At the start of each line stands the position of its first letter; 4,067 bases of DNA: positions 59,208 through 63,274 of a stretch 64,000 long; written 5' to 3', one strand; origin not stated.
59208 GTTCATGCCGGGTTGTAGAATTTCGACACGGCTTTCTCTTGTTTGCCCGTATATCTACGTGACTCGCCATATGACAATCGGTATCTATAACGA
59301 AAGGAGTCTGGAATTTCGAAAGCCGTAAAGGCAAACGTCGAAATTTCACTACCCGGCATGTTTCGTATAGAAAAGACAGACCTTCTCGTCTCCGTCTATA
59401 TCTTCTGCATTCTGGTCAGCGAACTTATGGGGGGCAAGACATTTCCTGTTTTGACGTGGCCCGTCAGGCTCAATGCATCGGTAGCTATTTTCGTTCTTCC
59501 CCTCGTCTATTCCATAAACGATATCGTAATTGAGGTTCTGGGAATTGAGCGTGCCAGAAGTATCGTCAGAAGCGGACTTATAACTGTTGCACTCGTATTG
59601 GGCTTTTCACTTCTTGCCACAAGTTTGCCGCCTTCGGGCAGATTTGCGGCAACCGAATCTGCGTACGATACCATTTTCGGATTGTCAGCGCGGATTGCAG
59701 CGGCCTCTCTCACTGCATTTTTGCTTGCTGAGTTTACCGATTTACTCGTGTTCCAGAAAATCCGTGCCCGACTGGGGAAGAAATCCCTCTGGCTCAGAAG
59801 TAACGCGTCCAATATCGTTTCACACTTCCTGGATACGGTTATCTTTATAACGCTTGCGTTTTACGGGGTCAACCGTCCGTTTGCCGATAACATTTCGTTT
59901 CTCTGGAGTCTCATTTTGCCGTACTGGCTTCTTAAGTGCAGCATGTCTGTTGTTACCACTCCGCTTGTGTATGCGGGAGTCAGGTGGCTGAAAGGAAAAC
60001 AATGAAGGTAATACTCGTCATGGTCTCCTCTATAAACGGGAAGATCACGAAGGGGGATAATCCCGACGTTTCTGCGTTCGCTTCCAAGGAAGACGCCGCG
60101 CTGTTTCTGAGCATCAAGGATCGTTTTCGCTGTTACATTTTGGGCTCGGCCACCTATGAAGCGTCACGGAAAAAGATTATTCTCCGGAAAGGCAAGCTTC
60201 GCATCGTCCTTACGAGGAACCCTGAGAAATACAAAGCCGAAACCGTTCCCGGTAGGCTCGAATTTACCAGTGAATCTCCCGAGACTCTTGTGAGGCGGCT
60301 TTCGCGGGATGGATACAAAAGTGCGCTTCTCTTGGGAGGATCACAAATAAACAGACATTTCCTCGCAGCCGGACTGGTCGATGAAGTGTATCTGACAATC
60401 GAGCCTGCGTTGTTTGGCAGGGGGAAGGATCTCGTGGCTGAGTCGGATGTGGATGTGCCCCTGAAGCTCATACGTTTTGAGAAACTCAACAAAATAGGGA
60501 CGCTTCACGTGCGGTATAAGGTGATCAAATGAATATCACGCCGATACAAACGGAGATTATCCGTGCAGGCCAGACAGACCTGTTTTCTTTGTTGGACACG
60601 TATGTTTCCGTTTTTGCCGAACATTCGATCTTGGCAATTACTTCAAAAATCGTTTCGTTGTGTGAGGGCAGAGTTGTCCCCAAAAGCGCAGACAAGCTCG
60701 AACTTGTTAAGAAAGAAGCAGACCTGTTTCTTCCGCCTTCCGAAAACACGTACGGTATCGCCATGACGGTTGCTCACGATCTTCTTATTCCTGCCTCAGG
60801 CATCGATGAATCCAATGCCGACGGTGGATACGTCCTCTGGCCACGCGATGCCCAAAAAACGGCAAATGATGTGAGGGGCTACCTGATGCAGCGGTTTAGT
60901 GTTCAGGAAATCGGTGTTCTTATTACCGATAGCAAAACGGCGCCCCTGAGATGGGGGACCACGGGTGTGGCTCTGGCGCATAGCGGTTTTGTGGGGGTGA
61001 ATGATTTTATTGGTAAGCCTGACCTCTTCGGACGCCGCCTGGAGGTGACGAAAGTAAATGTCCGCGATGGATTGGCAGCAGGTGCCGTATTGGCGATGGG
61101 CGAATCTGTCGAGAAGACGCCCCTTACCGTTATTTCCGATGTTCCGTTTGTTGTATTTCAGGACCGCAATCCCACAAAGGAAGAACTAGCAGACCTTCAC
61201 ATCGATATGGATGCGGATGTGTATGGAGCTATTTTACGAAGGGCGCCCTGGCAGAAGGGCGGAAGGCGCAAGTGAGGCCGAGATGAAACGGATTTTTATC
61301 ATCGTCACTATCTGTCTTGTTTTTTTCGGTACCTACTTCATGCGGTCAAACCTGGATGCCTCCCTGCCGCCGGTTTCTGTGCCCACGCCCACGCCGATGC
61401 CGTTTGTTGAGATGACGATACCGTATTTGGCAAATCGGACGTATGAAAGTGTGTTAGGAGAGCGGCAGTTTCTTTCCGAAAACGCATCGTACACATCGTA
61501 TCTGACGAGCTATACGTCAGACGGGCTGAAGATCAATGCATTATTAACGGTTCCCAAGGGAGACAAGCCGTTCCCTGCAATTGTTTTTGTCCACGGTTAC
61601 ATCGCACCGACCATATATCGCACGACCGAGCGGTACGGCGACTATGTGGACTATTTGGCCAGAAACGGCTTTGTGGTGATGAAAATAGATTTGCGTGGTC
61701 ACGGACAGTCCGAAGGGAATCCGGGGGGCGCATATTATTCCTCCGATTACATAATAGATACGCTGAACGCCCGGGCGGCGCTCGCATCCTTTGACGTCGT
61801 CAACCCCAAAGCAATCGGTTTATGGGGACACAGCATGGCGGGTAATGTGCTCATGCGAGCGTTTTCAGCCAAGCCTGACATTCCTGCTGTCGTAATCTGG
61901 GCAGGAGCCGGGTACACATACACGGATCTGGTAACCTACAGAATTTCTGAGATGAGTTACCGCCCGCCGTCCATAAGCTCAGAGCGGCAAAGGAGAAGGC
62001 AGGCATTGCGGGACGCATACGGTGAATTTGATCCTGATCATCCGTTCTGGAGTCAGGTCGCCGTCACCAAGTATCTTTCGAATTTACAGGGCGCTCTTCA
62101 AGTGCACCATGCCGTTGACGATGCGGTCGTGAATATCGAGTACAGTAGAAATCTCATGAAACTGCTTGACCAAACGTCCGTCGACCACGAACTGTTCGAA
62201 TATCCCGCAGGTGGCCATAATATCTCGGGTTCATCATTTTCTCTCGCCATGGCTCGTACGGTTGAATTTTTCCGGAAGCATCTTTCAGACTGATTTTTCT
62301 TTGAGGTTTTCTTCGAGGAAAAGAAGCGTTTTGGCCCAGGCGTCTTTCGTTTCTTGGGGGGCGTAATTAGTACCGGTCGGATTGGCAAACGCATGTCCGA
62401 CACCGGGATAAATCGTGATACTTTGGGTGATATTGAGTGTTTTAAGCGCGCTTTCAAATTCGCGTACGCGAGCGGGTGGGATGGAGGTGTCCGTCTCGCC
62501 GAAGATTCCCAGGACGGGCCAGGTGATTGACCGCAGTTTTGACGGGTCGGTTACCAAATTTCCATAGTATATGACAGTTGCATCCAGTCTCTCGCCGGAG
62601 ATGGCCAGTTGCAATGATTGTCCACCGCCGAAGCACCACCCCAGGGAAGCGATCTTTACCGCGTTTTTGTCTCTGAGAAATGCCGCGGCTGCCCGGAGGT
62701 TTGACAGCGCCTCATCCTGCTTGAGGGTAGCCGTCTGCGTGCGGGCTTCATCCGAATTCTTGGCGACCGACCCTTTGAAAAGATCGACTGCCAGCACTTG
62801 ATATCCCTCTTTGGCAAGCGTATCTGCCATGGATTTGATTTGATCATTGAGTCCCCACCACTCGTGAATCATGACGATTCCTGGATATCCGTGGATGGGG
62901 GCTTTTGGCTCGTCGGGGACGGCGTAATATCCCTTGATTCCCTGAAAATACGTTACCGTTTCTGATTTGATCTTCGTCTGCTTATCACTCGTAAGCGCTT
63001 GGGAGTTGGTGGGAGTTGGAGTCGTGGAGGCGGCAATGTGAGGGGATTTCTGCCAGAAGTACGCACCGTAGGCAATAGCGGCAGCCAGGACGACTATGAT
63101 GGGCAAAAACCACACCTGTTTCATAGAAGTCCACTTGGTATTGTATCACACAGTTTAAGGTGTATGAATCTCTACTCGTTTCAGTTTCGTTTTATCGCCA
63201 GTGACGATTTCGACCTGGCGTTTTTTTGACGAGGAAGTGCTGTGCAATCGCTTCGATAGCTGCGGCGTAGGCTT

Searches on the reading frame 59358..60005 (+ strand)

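Call 61: search_protein_families(library=pfam, proteins=[window:59358-60005:+], max_evalue=0.00001)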
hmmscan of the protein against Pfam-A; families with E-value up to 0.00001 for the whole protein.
window:59358-60005:+ (215 aa): 1 family
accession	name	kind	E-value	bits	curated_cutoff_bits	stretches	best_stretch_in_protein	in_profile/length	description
PF02592.20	Vut_1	-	3.3e-39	135.1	27.2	1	42-206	2-151/152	Putative vitamin uptake transporter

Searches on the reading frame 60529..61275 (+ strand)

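Call 61: search_protein_families(library=pfam, proteins=[window:60529-61275:+], max_evalue=0.00001)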
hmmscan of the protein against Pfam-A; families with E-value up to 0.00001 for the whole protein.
window:60529-61275:+ (248 aa): 1 family
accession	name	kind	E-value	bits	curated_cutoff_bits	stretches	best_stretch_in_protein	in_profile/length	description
PF01996.21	F420_ligase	-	2.7e-32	112.5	25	1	6-203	2-217/218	F420-0:Gamma-glutamyl ligase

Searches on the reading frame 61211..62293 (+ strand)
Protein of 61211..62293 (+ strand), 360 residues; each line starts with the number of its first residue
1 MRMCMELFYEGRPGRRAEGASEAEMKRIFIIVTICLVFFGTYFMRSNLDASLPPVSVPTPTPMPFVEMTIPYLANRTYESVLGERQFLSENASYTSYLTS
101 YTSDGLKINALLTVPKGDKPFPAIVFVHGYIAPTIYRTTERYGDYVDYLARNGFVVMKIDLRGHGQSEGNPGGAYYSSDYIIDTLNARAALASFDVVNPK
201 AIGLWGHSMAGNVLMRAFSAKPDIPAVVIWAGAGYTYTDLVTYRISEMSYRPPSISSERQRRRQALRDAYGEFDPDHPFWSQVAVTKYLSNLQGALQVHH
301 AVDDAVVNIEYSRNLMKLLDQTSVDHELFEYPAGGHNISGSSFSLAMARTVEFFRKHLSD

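Call 61: search_protein_families(library=pfam, proteins=[window:61211-62293:+], max_evalue=0.00001)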
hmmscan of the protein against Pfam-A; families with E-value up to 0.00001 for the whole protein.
window:61211-62293:+ (360 aa): 6 families
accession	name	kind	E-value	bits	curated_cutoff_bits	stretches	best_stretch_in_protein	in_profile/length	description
PF12146.15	Hydrolase_4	-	1.6e-16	60.8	27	1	120-233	3-110/239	Serine aminopeptidase, S33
PF00561.26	Abhydrolase_1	-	5.8e-11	43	25.8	1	122-229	1-99/245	alpha/beta hydrolase fold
PF02129.25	Peptidase_S15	-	2.3e-09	37.8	23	1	104-239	1-135/262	X-Pro dipeptidyl-peptidase (S15 family)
PF12697.13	Abhydrolase_6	-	3.9e-09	37.9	26.3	1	124-281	1-121/217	Alpha/beta hydrolase family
PF00326.27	Peptidase_S9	-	6.2e-08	32.8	22.6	1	147-358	8-210/213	Prolyl oligopeptidase family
PF06500.17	FrsA-like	-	4.6e-06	26.1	22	1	93-228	162-294/414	Esterase FrsA-like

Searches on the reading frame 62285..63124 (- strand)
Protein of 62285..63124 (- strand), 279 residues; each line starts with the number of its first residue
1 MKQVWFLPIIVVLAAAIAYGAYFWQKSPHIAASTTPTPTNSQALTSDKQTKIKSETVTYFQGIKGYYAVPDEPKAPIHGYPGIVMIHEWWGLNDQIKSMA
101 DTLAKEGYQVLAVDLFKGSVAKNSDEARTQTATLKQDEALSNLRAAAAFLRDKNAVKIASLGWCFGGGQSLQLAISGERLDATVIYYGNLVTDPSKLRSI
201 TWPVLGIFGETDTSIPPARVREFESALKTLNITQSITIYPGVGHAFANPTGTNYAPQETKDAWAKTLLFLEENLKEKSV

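Call 39: find_encoding_contigs(protein=window:62285-63124:-, flank=10000, max_places=6)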
Protein window:62285-63124:- (279 aa): no gene with exactly this product is on record in the collection.

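Call 61: search_protein_families(library=pfam, proteins=[window:62285-63124:-], max_evalue=0.00001)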
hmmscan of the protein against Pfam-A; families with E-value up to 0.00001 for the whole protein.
window:62285-63124:- (279 aa): 3 families
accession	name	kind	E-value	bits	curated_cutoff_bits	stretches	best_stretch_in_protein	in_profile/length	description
PF01738.24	DLH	-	1.5e-46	159.1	21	1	64-272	2-215/217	Dienelactone hydrolase family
PF12740.14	PETase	-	2.1e-07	31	28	0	34-184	9-153/263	PET hydrolase-like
PF00561.26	Abhydrolase_1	-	1.8e-06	28.2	25.8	0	77-175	6-88/245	alpha/beta hydrolase fold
